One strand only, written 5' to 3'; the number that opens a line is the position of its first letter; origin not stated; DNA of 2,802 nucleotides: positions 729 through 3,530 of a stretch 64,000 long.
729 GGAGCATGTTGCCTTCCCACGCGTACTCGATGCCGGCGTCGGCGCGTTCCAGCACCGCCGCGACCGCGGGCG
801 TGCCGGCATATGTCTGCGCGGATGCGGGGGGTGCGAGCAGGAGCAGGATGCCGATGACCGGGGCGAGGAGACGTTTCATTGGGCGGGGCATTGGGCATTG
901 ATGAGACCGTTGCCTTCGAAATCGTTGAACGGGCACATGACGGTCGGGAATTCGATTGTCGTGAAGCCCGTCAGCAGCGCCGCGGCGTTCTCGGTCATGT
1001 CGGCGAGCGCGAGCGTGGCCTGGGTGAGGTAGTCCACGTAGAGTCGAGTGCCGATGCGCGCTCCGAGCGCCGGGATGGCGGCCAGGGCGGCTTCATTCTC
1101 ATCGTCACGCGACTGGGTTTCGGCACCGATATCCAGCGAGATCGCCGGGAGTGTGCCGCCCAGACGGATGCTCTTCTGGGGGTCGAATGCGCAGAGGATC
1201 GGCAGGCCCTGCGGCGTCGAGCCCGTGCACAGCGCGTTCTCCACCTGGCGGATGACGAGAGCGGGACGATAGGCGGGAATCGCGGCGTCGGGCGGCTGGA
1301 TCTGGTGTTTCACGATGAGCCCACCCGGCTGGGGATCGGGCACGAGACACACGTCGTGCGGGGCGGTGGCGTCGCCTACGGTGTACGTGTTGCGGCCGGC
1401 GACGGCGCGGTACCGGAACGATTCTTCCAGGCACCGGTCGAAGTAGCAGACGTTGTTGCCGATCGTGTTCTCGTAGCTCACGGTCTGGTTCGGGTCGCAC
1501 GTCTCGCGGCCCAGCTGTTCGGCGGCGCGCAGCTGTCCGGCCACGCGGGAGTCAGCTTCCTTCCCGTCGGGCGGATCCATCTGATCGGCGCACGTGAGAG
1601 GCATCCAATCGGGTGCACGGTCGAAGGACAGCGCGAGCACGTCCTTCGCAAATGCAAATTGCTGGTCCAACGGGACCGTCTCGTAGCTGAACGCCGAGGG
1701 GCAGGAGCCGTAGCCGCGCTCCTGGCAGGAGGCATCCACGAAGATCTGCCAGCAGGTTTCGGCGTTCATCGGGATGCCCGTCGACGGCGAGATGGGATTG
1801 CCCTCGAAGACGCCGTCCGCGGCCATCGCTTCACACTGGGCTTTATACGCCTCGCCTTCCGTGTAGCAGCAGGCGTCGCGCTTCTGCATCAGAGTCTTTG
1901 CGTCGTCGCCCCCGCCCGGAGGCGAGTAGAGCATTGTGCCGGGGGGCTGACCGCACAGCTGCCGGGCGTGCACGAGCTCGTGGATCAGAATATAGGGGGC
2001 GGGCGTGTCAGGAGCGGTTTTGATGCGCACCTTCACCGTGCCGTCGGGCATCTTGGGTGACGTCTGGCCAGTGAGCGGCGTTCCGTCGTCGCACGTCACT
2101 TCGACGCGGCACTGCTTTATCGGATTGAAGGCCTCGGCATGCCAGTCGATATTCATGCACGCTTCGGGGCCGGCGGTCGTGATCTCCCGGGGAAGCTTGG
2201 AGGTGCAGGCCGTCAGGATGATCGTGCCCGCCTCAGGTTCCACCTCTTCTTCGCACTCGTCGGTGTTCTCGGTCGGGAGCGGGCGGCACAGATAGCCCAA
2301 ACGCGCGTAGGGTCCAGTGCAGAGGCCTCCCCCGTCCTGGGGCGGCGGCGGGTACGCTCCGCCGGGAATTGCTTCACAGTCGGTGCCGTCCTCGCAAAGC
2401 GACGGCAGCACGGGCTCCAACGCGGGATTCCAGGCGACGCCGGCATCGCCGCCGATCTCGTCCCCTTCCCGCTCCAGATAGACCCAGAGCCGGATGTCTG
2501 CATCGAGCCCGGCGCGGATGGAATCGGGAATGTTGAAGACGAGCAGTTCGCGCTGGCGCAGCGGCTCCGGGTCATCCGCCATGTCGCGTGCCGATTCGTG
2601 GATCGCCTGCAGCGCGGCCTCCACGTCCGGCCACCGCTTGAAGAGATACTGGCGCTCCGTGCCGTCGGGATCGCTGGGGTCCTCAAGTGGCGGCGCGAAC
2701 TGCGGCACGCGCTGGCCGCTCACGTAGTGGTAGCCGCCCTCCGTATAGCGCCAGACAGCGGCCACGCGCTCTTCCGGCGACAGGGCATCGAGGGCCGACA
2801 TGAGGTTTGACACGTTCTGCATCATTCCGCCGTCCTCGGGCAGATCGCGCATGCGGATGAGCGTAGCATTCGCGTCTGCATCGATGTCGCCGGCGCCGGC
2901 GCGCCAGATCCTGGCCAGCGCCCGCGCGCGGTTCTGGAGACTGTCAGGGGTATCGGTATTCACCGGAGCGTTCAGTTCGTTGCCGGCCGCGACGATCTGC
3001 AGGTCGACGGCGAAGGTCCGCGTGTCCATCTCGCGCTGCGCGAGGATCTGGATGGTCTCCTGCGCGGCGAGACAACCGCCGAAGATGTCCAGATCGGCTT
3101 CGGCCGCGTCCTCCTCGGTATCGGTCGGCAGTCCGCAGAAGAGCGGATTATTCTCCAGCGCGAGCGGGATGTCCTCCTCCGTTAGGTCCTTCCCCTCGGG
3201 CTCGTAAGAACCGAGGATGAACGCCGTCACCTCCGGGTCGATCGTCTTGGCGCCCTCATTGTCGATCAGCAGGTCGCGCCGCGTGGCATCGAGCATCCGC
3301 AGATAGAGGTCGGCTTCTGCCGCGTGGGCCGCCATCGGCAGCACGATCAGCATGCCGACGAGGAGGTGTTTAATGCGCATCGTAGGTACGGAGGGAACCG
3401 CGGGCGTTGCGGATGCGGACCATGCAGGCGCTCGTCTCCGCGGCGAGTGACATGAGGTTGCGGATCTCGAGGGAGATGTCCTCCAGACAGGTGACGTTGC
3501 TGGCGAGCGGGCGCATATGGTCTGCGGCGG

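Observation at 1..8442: Operon A: five translationally coupled secreted proteins with no recognisable family - candidate undescribed extracellular or cell-surface system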

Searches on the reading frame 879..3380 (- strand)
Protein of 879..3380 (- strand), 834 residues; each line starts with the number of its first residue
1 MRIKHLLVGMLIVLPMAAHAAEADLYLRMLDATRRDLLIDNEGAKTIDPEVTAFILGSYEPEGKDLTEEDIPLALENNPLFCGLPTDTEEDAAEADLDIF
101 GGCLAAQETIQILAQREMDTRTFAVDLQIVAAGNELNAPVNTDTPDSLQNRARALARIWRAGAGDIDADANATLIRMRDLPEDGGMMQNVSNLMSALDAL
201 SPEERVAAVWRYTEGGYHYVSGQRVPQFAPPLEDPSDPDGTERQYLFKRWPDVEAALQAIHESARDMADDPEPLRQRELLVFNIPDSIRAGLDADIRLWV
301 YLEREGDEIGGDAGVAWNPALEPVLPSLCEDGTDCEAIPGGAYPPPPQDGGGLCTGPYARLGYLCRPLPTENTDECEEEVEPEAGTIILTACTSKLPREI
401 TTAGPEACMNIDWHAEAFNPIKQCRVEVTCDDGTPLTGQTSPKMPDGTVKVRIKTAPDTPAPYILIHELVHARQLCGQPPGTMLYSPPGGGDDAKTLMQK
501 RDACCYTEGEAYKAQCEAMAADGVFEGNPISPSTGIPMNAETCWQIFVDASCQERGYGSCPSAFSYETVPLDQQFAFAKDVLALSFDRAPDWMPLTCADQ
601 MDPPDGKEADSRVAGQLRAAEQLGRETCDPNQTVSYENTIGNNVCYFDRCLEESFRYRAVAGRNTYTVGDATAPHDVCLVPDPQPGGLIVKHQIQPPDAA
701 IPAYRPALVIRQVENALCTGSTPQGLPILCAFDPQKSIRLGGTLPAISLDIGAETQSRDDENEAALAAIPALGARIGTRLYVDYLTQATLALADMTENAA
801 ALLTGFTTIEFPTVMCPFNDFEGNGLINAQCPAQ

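Call 5: search_protein_families(library=pfam, proteins=[window:879-3380:-], max_evalue=1)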
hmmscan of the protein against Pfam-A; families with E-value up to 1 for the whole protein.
window:879-3380:- (834 aa): 1 family
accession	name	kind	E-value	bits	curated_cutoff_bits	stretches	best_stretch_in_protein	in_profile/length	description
PF21834.1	DUF6894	-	0.039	14.5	24.1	0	250-281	20-52/69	Domain of unknown function (DUF6894)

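Call 6: search_protein_families(library=ncbifam, proteins=[window:879-3380:-], max_evalue=1)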
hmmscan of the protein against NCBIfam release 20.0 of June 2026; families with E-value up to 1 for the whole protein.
window:879-3380:- (834 aa): 1 family
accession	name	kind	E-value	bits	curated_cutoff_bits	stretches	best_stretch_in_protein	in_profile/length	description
NF003623.0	PRK05265.1-1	equivalog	0.17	11.2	347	0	66-140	75-151/243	pyridoxine 5'-phosphate synthase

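Call 10: find_encoding_contigs(protein=window:879-3380:-, flank=10000, max_places=6)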
Protein window:879-3380:- (834 aa): 3 contigs read that carry it; 3 places shown.
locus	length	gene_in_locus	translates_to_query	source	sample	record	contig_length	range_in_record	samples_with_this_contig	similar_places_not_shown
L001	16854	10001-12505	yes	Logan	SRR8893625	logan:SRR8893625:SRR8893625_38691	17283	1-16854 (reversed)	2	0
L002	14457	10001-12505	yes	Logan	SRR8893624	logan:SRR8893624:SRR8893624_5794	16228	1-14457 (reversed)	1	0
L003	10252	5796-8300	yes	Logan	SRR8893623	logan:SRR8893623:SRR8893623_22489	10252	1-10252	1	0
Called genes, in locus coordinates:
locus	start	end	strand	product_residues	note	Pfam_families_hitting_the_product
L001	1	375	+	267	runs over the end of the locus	?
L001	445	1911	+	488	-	PF00749:tRNA-synt_1c, PF19269:Anticodon_2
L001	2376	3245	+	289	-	PF01565:FAD_binding_4, PF02873:MurB_C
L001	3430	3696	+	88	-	-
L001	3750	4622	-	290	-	PF00436:SSB, PF01336:tRNA_anti-codon (faint), PF00436:SSB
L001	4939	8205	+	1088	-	-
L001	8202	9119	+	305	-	-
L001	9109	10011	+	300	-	-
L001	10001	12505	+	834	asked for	-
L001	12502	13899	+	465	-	-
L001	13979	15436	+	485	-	PF00437:T2SSE (faint), PF03215:Rad17 (faint), PF00005:ABC_tran, PF01078:Mg_chelatase (faint), PF02463:SMC_N (faint), PF03193:RsgA_GTPase (faint), PF00005:ABC_tran, PF13304:AAA_21 (weak), +8 more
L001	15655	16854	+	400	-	?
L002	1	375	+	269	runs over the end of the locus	PF00160:Pro_isomerase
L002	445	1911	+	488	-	PF00749:tRNA-synt_1c, PF19269:Anticodon_2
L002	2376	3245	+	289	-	PF01565:FAD_binding_4, PF02873:MurB_C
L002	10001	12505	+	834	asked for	-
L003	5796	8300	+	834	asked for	-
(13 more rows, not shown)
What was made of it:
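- Checked: The contig to the left was retrieved (L001, call 10).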

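Call 12: search_solved_structures(query=window:879-3380:-, max_evalue=1)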
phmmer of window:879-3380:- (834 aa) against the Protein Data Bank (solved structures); distinct sequences matched with E-value up to 1: 0.

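Call 14: find_homologous_proteins(query=window:879-3380:-, max_evalue=0.001)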
Query window:879-3380:- (834 aa): 4 proteins with E <= 0.001 among 8000 candidates.
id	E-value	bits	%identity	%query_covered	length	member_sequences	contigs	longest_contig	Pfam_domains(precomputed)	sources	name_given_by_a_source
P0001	0.0e+0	1936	100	100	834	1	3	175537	-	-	-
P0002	2.6e-98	348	33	100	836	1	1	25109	-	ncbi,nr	ncbi:hypothetical protein HYZ99_03740 [Candidatus Peregrinibacteria bacterium]|nr:hypothetical prote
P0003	6.9e-86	307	33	50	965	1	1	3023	-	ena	-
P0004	1.9e-44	170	27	62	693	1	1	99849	-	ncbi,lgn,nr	ncbi:MAG: hypothetical protein Q7R81_06875 [Candidatus Peregrinibacteria bacterium]|nr:hypothetical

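Call 15: find_encoding_contigs(protein=P0002, flank=10000, max_places=3)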
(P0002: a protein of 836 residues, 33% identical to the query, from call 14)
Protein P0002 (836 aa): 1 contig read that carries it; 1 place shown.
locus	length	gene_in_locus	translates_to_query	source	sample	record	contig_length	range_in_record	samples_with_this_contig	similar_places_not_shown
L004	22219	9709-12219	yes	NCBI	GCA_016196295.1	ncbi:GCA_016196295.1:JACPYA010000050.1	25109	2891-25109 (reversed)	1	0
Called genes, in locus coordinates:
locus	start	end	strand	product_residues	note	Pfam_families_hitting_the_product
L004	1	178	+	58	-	PF00160:Pro_isomerase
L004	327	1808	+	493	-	PF00749:tRNA-synt_1c, PF19269:Anticodon_2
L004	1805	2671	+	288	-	PF01565:FAD_binding_4, PF02873:MurB_C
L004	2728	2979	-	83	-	-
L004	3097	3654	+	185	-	-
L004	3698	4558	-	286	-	PF00436:SSB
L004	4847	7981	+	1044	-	-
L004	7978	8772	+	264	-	-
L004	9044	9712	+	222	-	-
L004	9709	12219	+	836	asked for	-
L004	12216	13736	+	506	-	-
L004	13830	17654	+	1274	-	PF02811:PHP, PF07733:DNA_pol3_alpha, PF17657:DNA_pol3_finger, PF14579:HHH_6, PF01336:tRNA_anti-codon (weak)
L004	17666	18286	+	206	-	PF01300:Sua5_yciO_yrdC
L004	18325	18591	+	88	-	-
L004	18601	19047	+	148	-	PF22811:Zn_ribbon_NrdR, PF03477:ATP-cone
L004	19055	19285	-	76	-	-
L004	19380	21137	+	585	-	PF01336:tRNA_anti-codon, PF00152:tRNA-synt_2, PF02938:GAD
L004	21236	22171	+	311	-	-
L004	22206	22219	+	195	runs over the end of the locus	PF01551:Peptidase_M23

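Call 16: find_encoding_contigs(protein=P0004, flank=10000, max_places=3)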
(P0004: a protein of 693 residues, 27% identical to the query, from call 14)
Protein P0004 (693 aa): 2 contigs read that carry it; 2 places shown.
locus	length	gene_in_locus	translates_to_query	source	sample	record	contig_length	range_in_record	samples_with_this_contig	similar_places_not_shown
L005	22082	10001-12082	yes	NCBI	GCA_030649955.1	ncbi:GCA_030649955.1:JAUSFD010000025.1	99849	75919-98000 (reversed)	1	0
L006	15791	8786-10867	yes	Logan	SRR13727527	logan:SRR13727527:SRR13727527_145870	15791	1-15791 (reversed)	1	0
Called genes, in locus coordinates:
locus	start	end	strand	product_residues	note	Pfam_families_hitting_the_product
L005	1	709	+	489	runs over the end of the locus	PF00749:tRNA-synt_1c, PF19269:Anticodon_2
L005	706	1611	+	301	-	PF01565:FAD_binding_4, PF02873:MurB_C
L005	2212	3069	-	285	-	PF00436:SSB, PF01336:tRNA_anti-codon (faint), PF00436:SSB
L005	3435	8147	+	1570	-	-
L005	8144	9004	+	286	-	-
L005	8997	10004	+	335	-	-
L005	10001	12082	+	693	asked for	-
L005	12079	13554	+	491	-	-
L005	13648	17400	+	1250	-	PF02811:PHP, PF07733:DNA_pol3_alpha, PF17657:DNA_pol3_finger, PF14579:HHH_6, PF01336:tRNA_anti-codon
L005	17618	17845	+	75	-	-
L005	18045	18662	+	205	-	-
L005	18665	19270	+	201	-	PF01300:Sua5_yciO_yrdC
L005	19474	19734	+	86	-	-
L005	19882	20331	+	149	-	PF22811:Zn_ribbon_NrdR, PF03477:ATP-cone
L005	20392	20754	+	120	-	PF05635:23S_rRNA_IVP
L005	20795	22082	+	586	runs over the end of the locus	PF01336:tRNA_anti-codon, PF00152:tRNA-synt_2, PF02938:GAD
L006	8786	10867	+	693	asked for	-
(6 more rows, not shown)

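Call 20: find_related_loci(query=A1, collection=genome_contigs, flank=10000)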
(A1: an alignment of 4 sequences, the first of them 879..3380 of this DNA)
Query A1 (834 aa) in genome_contigs; peptide patterns used: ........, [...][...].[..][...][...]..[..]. (x = any residue, [..] = any of these).
58 stretches matched a pattern; 16 encode a relative of the query (tblastn E <= 1e-3); 16 distinct loci.
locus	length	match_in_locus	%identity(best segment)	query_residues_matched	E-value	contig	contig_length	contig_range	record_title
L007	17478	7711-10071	82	1-827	0e+0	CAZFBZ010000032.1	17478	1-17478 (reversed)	MAG TPA_asm: uncultured Candidatus Peribacteria bacterium isolate SRP342105_co2_218 genome assembly, contig: NODE_3332_l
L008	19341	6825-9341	38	26-831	2e-156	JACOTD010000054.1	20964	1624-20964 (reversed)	MAG: Candidatus Peregrinibacteria bacterium isolate NC_groundwater_35_Pr7_B-0.1um_58_27 FFV18_Bp1_scaffold_357516, whole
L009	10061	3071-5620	37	25-831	2e-144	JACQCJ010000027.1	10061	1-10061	MAG: Candidatus Peregrinibacteria bacterium isolate NC_groundwater_965_Pr1_S-0.2um_56_77 Montesol18-Sp2_coassembly_scaff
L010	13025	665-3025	33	25-820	7e-115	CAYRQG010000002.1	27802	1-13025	MAG TPA_asm: uncultured Candidatus Peribacteria bacterium isolate SRP278252_co2_356 genome assembly, contig: NODE_3379_l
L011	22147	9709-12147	33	1-830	5e-106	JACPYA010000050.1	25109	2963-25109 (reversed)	MAG: Candidatus Peregrinibacteria bacterium isolate NC_groundwater_851_Pr1_B-0.1um_56_11 Montesol18_Bp1_scaffold_1309611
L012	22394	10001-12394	34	25-817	2e-105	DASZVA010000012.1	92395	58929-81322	MAG TPA_asm: Candidatus Peribacteraceae bacterium isolate SMAG_U6119 k141_601250, whole genome shotgun sequence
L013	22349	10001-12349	33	25-820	1e-104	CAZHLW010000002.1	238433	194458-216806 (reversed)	MAG TPA_asm: uncultured Candidatus Peribacteria bacterium isolate SRP292972_co3_23 genome assembly, contig: NODE_73_leng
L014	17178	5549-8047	32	1-819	1e-86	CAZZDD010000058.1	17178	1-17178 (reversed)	MAG TPA_asm: uncultured Candidatus Peribacteria bacterium isolate SRP329715_co2_201 genome assembly, contig: NODE_6415_l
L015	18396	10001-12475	33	20-819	2e-98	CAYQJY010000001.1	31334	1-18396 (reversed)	MAG TPA_asm: uncultured Candidatus Peribacteria bacterium isolate SRP192515_co1_11 genome assembly, contig: NODE_1234_le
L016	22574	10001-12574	37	1-828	3e-150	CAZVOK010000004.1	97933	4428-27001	MAG TPA_asm: uncultured Candidatus Peribacteria bacterium isolate binchicken_co105_403 genome assembly, contig: NODE_217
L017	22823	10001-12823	33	1-819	1e-55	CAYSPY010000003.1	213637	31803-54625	MAG TPA_asm: uncultured Candidatus Peribacteria bacterium isolate SRP292972_co1_90 genome assembly, contig: NODE_84_leng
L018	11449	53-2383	28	29-819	2e-49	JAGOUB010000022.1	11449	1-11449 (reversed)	MAG: Candidatus Peribacteraceae bacterium isolate Gw_Eff_bin_455 Gw_Eff_14203_length_11449_cov_5.441353, whole genome sh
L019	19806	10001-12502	31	7-818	7e-83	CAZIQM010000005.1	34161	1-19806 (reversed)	MAG TPA_asm: uncultured Candidatus Peribacteria bacterium isolate SRP342105_co2_100 genome assembly, contig: NODE_1274_l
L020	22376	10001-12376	28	12-819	6e-52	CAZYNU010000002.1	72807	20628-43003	MAG TPA_asm: uncultured Candidatus Peribacteria bacterium isolate SRP298887_co1_7 genome assembly, contig: NODE_166_leng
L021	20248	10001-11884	30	1-819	2e-29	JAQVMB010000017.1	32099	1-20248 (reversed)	MAG: Candidatus Peribacteraceae bacterium isolate STF1_123 NODE_2919_length_32099_cov_3.949237_Sandtown_F1, whole genome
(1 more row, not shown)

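Call 32: search_protein_families(library=pfam, alignment_id=A6, max_evalue=0.01)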
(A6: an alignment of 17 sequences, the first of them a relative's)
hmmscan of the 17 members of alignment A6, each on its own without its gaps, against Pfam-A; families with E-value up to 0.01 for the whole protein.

A. member 1, L001:12502-13896:+ (465 aa): 0 families

B. families by the number of members that match (of 17 scanned): 1 family
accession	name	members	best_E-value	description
PF18895.5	T4SS_pilin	2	4.9e-09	Type IV secretion system pilin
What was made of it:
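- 1..879 (-): Gene E, first 293 of 465 codons. It is secreted and mostly helical by composition. It overlaps D by ATGA. The remainder lies left of the window. A C-terminal PF18895 T4SS_pilin hairpin is present in the L008/L009 orthologues only (call 32).
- On Type IV secretion system (conjugation-type, MPF-FATA as in Patescibacteria): PF18895 was found at the C-terminus of E in 2 of 17 orthologues (E = 4.9e-9, call 32).
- Closest known: VirB2/TrbC-like T4SS pilins of Patescibacteria. Same: A two-helix membrane hairpin of this family ends protein E in two genomes (call 32).
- PF18895 is present at the C-terminus of E in L008/L009, E = 4.9e-9 (call 32). E of L008/L009 ends in a PF18895 T4SS_pilin domain (call 32).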

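Call 33: search_protein_families(library=pfam, alignment_id=A5, max_evalue=0.01)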
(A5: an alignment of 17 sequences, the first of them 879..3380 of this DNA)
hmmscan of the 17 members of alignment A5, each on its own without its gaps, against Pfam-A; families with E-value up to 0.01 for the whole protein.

A. member 1, window:879-3380:- (834 aa): 0 families

B. families by the number of members that match (of 17 scanned): 2 families
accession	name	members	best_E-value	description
PF09768.15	Peptidase_M76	2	0.00075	Peptidase M76 family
PF14891.12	Peptidase_M91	1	0.0076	Effector protein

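Call 41: find_homologous_proteins(query=A5, max_evalue=0.001)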
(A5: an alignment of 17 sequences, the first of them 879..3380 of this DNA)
Query A5 (17 sequences) (834 aa, profile of the alignment): 4 proteins with E <= 0.001 among 8000 candidates.
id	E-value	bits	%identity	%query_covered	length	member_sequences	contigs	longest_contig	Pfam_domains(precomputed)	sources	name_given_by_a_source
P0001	1.5e-295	1001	100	100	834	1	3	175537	-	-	-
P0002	4.0e-268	910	33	100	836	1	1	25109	-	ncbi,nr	ncbi:hypothetical protein HYZ99_03740 [Candidatus Peregrinibacteria bacterium]|nr:hypothetical prote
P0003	1.0e-238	813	33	50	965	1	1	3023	-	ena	-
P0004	5.6e-158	546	27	62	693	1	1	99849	-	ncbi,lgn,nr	ncbi:MAG: hypothetical protein Q7R81_06875 [Candidatus Peregrinibacteria bacterium]|nr:hypothetical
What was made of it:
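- Tried and rejected: A second word-indexed search for D homologues returned the same four proteins (call 41).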
